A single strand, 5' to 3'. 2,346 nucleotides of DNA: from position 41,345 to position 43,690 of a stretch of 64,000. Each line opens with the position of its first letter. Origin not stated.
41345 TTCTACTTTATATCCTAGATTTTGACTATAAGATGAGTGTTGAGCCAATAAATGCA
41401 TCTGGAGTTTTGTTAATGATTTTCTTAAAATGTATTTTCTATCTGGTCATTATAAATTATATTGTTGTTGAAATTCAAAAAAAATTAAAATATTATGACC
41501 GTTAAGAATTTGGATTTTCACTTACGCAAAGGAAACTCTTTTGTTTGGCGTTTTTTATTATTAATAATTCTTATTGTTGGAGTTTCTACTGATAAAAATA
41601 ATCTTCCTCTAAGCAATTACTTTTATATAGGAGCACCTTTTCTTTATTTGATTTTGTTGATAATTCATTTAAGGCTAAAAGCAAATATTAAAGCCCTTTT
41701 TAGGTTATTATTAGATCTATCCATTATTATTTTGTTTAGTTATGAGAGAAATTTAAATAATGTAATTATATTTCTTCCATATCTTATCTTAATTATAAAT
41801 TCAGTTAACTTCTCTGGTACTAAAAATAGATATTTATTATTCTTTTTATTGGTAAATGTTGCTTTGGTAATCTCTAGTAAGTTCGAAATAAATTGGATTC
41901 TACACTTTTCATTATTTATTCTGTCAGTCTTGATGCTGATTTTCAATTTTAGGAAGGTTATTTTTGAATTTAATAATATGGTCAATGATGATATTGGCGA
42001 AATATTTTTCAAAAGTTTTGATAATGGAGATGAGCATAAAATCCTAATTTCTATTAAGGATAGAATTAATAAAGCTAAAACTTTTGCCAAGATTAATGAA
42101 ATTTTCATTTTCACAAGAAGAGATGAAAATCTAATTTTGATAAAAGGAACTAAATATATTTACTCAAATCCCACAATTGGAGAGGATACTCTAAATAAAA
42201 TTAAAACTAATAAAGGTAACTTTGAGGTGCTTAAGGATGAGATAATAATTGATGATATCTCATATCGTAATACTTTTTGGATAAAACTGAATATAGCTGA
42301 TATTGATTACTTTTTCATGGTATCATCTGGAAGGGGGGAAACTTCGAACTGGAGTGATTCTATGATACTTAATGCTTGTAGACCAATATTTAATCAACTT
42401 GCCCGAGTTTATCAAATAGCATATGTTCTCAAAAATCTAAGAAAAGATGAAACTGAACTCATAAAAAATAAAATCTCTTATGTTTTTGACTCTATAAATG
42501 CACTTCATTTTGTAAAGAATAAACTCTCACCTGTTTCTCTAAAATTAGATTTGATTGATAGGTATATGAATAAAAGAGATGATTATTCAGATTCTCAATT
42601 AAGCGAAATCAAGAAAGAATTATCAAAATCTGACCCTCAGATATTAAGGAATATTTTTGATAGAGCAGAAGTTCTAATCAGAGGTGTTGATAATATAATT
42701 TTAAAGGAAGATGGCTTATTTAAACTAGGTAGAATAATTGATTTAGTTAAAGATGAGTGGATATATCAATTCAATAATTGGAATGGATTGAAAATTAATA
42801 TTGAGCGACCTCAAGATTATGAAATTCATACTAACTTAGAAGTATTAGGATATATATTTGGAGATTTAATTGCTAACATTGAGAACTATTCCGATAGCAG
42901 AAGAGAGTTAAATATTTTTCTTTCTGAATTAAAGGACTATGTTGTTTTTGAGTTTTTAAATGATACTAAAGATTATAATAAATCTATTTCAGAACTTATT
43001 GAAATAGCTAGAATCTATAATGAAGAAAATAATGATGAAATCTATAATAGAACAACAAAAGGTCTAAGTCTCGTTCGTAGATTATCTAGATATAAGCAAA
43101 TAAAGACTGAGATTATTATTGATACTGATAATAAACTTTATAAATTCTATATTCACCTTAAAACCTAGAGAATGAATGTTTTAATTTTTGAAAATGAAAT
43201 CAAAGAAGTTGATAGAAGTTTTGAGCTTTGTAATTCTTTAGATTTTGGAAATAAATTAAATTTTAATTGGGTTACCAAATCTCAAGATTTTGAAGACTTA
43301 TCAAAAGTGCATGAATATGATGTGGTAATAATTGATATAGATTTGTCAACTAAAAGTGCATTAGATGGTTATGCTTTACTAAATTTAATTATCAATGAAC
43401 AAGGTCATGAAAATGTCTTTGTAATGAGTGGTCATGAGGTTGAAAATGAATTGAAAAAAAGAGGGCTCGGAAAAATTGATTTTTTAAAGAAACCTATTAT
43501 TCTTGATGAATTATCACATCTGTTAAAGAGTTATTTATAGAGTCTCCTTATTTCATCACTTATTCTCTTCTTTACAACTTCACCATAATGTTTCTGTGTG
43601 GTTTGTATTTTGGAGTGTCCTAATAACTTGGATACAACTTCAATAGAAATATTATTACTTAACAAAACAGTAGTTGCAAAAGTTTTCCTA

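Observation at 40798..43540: Island cargo: coupled channel-like protein, LytS-like kinase and receiver-only protein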

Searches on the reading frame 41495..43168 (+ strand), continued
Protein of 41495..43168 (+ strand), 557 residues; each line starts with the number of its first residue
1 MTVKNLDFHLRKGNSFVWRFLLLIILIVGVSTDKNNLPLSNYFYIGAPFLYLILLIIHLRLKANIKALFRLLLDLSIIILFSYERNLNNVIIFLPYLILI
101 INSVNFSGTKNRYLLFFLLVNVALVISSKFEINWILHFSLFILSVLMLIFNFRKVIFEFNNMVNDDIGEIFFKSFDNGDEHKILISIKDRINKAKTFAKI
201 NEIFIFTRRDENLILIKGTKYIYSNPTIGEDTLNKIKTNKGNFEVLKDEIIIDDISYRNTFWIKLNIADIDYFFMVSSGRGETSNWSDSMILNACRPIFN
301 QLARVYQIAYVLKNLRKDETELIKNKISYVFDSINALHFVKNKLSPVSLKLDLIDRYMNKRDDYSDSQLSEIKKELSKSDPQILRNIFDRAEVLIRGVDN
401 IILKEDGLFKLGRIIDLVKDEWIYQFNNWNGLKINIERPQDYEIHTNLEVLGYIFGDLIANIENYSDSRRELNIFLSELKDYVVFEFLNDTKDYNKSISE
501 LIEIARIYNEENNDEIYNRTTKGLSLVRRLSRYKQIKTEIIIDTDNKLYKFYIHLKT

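Call 81: list_cluster_members(proteins=[P0001, P0013, P0007, P0035, P0039, P0046, P0053, P0071, P0093, P0120])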
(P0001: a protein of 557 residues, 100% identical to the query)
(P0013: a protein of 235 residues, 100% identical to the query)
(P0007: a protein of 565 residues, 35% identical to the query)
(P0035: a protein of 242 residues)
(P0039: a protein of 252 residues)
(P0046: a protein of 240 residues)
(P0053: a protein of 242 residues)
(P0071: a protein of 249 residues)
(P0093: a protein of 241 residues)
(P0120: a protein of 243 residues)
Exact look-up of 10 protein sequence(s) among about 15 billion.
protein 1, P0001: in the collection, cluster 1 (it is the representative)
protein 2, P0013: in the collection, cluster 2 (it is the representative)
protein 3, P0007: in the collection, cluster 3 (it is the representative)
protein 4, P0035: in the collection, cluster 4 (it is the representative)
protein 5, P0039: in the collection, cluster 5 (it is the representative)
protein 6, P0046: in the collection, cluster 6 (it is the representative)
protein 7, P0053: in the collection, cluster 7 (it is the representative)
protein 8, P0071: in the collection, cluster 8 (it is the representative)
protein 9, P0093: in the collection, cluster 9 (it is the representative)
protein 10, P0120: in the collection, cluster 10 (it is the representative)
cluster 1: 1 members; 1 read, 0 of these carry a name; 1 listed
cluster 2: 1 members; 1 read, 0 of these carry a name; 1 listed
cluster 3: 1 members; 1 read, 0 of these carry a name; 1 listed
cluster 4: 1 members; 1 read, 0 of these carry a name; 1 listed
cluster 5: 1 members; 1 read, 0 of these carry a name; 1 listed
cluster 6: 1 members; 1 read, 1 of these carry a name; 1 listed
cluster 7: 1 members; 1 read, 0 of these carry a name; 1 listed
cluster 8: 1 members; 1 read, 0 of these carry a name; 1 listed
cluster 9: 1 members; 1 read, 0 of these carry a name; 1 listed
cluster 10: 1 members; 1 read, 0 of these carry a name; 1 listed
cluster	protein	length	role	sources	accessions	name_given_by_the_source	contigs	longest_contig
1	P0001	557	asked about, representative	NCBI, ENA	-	-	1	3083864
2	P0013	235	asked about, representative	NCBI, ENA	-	-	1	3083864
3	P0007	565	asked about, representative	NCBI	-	-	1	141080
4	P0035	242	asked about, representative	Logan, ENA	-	-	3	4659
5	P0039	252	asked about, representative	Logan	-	-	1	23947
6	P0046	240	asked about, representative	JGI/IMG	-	hypothetical protein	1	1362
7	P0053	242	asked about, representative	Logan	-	-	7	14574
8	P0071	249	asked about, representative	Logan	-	-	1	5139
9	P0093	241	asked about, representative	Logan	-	-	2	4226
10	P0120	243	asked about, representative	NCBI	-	-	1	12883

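Call 87: search_dna_similar(query=window:41495-43168:+, collection=plasmids, mode=protein, max_evalue=0.001)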
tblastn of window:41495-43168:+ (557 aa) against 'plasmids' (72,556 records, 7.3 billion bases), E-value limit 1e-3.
No match.

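Call 88: search_dna_similar(query=window:41495-43168:+, collection=phages, mode=protein, max_evalue=0.001)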
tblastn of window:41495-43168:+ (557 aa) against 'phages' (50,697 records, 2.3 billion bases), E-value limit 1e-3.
No match.

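Call 99: search_protein_families(library=pfam, proteins=[L011:5946-7007:-, L011:5237-5953:-], max_evalue=10)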
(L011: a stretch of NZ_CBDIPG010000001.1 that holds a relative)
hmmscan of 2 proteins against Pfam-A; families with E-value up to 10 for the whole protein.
L011:5946-7007:- (353 aa): 2 families
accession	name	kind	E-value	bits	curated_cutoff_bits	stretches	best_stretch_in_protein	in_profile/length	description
PF06580.19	His_kinase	-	1.8e-26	92.6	25.2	1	166-243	2-80/81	Histidine kinase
PF08496.15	Peptidase_S49_N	-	0.15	12.6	27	1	114-172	3-62/147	Peptidase family S49 N-terminal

L011:5237-5953:- (238 aa): 2 families
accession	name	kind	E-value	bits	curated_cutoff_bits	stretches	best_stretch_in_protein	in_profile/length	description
PF00072.30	Response_reg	-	8.1e-24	84.4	30.2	1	10-115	2-110/111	Response regulator receiver domain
PF04397.21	LytTR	-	1.6e-20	73.6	22.6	1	146-235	2-97/98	LytTr DNA-binding domain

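Call 100: search_protein_families(library=padloc, proteins=[L001:133-1470:+, L001:4787-7222:+, L001:7373-7873:+, L015:5254-6282:-, L015:6462-6929:-, L015:7396-8817:+, L007:4098-4754:-, L007:4761-5393:-, L007:6717-7085:-, L007:11919-12602:-], max_evalue=0.0001)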
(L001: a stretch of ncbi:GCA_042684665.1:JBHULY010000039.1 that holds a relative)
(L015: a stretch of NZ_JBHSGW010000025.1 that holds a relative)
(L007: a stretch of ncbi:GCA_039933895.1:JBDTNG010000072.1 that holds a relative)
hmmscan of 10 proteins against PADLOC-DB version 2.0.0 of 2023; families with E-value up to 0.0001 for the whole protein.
L001:133-1470:+ (445 aa): 3 families
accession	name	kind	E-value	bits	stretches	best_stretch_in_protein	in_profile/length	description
PDLC05027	PDC-S48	-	3.2e-40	136.5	1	2-177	5-185/411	-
PDLC01247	DEDDh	-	1.3e-35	121.1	1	5-155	2-138/139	"CAS-I,CAS-II,CAS-III,CAS-IV,CAS-V,CAS-VI; associated"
PDLC05028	PDC-S48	-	1.7e-30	104.1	1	1-164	18-185/512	-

L001:4787-7222:+ (811 aa): 12 families
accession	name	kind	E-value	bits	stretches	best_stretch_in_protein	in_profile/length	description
PDLC02861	DpdF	-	4e-19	66.4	1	595-696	511-610/611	DpdF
PDLC04476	PDC-M16A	-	3.3e-17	60.1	1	12-320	18-333/691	-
PDLC05065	PDC-S68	-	3.1e-15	53.1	2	17-152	619-745/1221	-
PDLC02871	DpdF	-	2e-14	51.8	1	608-696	50-137/140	DpdF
PDLC04475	PDC-M16A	-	4.9e-14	49.8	1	12-317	25-336/721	-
PDLC05066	PDC-S68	-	3e-13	46.7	1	19-152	594-721/1202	-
PDLC05064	PDC-S68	-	4e-12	42.7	1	18-152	700-824/1273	-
PDLC01734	typeIV_RecD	-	1.7e-11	41.1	1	17-416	353-723/763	RecD_0_IVD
PDLC02864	DpdF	-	2.7e-11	41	1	604-691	520-609/610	DpdF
PDLC01148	RecD_like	-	3.8e-10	36.7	1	17-118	327-420/719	RecD/Tra ATPase fused to N-terminal HHH domain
PDLC05035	PDC-S53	-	4.6e-10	36.2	1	305-403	760-860/900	-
PDLC02863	DpdF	-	6.6e-05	19.9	1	627-689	402-464/488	DpdF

L001:7373-7873:+ (166 aa): 0 families

L015:5254-6282:- (342 aa): 3 families
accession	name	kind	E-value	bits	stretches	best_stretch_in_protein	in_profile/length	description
PDLC01652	WYL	-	1.1e-24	85.6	1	154-330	18-160/162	"CAS-I,CAS-II,CAS-III,CAS-IV,CAS-V,CAS-VI; associated_signaling"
PDLC01457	WYL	-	4e-14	50.8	1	46-320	28-229/229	"CAS-I,CAS-II,CAS-III,CAS-IV,CAS-V,CAS-VI; associated_signaling"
PDLC01766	Cas3c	-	1.4e-13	48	1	149-339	130-320/1009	-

L015:6462-6929:- (155 aa): 0 families

L015:7396-8817:+ (473 aa): 0 families

L007:4098-4754:- (218 aa): 0 families

L007:4761-5393:- (210 aa): 1 family
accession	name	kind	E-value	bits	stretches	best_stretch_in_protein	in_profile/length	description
PDLC00911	QueC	-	1.6e-26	91.7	1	4-200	6-182/190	QueC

L007:6717-7085:- (122 aa): 0 families

L007:11919-12602:- (227 aa): 0 families

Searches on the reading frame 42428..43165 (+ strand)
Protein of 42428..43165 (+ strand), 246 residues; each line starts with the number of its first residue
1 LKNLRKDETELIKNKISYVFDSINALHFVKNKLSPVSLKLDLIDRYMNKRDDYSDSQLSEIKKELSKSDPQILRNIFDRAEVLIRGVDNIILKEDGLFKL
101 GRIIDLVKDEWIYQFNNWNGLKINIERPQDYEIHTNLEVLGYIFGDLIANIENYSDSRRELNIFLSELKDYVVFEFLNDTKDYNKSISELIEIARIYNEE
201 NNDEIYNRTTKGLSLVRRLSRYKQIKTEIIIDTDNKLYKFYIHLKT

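Call 70: search_solved_structures(query=A7, max_evalue=10, show_alignments=4)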
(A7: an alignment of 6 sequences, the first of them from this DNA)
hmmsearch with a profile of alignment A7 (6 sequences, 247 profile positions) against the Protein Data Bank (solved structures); distinct sequences matched with E-value up to 10: 5.
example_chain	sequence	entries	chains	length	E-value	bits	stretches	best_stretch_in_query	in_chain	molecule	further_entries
6paj_A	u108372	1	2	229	0.2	14.6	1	113-213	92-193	Sensor protein SrrB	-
3sl2_A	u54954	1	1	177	0.3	14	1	113-203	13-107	Sensor histidine kinase yycG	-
3cne_A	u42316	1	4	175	0.5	13.3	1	130-179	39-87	Putative protease I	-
4d1y_A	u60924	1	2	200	0.63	13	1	130-179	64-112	PUTATIVE PROTEASE I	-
3jwi_A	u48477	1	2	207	0.65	12.9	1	54-163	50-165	Methyltransferase type 12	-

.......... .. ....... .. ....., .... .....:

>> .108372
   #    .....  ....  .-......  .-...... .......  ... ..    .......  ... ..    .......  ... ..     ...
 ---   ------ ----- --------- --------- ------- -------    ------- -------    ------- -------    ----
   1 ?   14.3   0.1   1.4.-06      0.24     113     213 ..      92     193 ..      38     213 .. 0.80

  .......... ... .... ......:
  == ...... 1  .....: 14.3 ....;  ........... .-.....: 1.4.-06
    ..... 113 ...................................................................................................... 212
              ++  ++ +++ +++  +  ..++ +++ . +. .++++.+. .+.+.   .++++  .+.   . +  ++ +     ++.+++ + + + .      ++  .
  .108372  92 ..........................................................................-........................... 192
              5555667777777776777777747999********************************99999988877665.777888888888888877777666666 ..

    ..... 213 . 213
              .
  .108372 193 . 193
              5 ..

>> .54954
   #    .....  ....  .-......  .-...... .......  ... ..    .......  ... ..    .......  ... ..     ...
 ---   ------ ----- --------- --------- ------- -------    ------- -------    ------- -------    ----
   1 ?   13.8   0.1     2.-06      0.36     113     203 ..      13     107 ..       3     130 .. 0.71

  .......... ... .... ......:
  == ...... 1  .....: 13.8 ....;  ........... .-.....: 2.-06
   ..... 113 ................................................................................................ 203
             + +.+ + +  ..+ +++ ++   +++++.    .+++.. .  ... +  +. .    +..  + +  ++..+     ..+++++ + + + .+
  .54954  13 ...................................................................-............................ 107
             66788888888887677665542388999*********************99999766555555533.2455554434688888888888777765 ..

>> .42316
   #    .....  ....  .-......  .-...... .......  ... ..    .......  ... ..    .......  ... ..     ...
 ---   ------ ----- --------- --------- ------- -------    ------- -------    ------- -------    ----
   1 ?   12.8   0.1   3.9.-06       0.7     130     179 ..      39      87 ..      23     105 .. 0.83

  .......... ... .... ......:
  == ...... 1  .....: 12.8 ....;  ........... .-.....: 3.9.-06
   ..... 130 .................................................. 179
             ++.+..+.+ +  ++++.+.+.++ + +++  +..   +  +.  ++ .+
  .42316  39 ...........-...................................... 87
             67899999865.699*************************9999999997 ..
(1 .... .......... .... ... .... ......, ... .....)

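Call 99: search_protein_families(library=pfam, proteins=[window:42428-43165:+], max_evalue=10)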
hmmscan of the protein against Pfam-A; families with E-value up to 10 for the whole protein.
seq(246 aa): 1 family
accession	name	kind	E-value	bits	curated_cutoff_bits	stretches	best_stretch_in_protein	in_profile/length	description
PF09074.15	Mer2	-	0.097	12.9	27.7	1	10-88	78-155/193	Mer2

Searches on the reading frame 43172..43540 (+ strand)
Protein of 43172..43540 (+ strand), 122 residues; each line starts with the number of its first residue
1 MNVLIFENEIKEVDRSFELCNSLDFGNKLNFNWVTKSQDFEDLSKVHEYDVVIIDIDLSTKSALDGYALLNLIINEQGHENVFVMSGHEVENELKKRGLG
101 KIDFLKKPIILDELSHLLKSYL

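Call 3: search_protein_families(library=pfam, proteins=[window:43172-43540:+], max_evalue=1)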
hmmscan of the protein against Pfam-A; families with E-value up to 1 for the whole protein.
window:43172-43540:+ (122 aa): 3 families
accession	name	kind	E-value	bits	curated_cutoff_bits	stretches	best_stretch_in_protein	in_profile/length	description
PF00072.30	Response_reg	-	8.9e-09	35.9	30.2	1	28-118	22-110/111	Response regulator receiver domain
PF20274.4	cREC_REC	-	0.0034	18.5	27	1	30-90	14-77/88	Cyclic-phosphate processing Receiver domain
PF04059.18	RRM_2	-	0.098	13.3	25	1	43-76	24-56/97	RNA recognition motif 2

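Call 4: search_protein_families(library=padloc, proteins=[window:43172-43540:+], max_evalue=1)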
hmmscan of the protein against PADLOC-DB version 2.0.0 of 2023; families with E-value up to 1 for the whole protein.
window:43172-43540:+ (122 aa): 1 family
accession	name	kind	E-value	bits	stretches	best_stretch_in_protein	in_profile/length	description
PDLC04726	PDC-M60C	-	0.015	12.2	1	1-62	1-61/407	-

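Call 6: search_protein_families(library=ncbifam, proteins=[window:43172-43540:+], max_evalue=1)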
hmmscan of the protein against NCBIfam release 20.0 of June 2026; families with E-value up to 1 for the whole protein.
window:43172-43540:+ (122 aa): 20 families
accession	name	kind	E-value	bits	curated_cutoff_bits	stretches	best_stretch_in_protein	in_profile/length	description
NF045991.1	RespRegCtrARhodob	equivalog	1.5e-06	28.1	350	1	1-114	1-108/224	response regulator transcription factor CtrA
NF040749.1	tetrathio_RR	equivalog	2e-06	27.7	290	1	33-118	28-111/191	tetrathionate respiration response regulator TtrR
TIGR01387.1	cztR_silR_copR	subfamily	1.3e-05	25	279.2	1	35-115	29-107/218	heavy metal response regulator transcription factor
TIGR02915.1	PEP_resp_reg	equivalog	1.8e-05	23.8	502.6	1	43-117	35-112/445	PEP-CTERM-box response regulator transcription factor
NF051870.1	NAssimRespRegNtrX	equivalog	0.00012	21.1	600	1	47-115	44-112/452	nitrogen assimilation response regulator NtrX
NF007928.2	PRK10643.1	equivalog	0.00046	19.9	330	1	34-116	30-110/216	two-component system response regulator PmrA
NF007663.1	PRK10336.1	equivalog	0.00064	19.5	345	1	30-118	26-112/219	quorum sensing response regulator transcription factor QseB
TIGR02956.1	TMAO_torS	equivalog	0.00096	17.3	676.5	1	42-122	740-820/967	TMAO reductase system sensor histidine kinase/response regulator TorS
NF012023.0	PRK15479.1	equivalog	0.0021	17.7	337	1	33-120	29-114/224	transcriptional regulator TctD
NF006900.1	PRK09390.1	equivalog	0.0022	17.6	255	1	29-117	29-115/203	response regulator FixJ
NF007346.1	PRK09836.1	equivalog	0.0035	17.1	420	1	39-116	35-110/227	copper/silver response regulator transcription factor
NF045505.1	RR_RssB_Pseudo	equivalog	0.0038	16.3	700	1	45-115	46-112/394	two-component system response regulator RssB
NF008469.0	PRK11361.1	equivalog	0.0046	15.7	714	1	45-119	45-117/461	acetoacetate metabolism transcriptional regulator AtoC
NF053854.1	RespRegPhoBBctds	equivalog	0.0069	15.8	270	1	13-119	4-112/225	two-component system response regulator PhoB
NF008567.0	PRK11517.1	equivalog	0.02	14.3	353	1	34-115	30-108/223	response regulator transcription factor HprR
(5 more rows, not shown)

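Call 73: search_protein_families(library=phrogs, proteins=[window:43172-43540:+], max_evalue=0.01)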
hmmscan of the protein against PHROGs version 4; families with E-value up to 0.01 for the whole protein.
window:43172-43540:+ (122 aa): 3 families
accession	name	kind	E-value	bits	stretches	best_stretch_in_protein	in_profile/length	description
phrog_5982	-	unknown function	9.6e-05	21.4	1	35-120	900-983/1030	-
phrog_731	-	unknown function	0.0013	19.1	1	35-116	32-111/227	-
phrog_1479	-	unknown function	0.0093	17.2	0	30-77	21-70/124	-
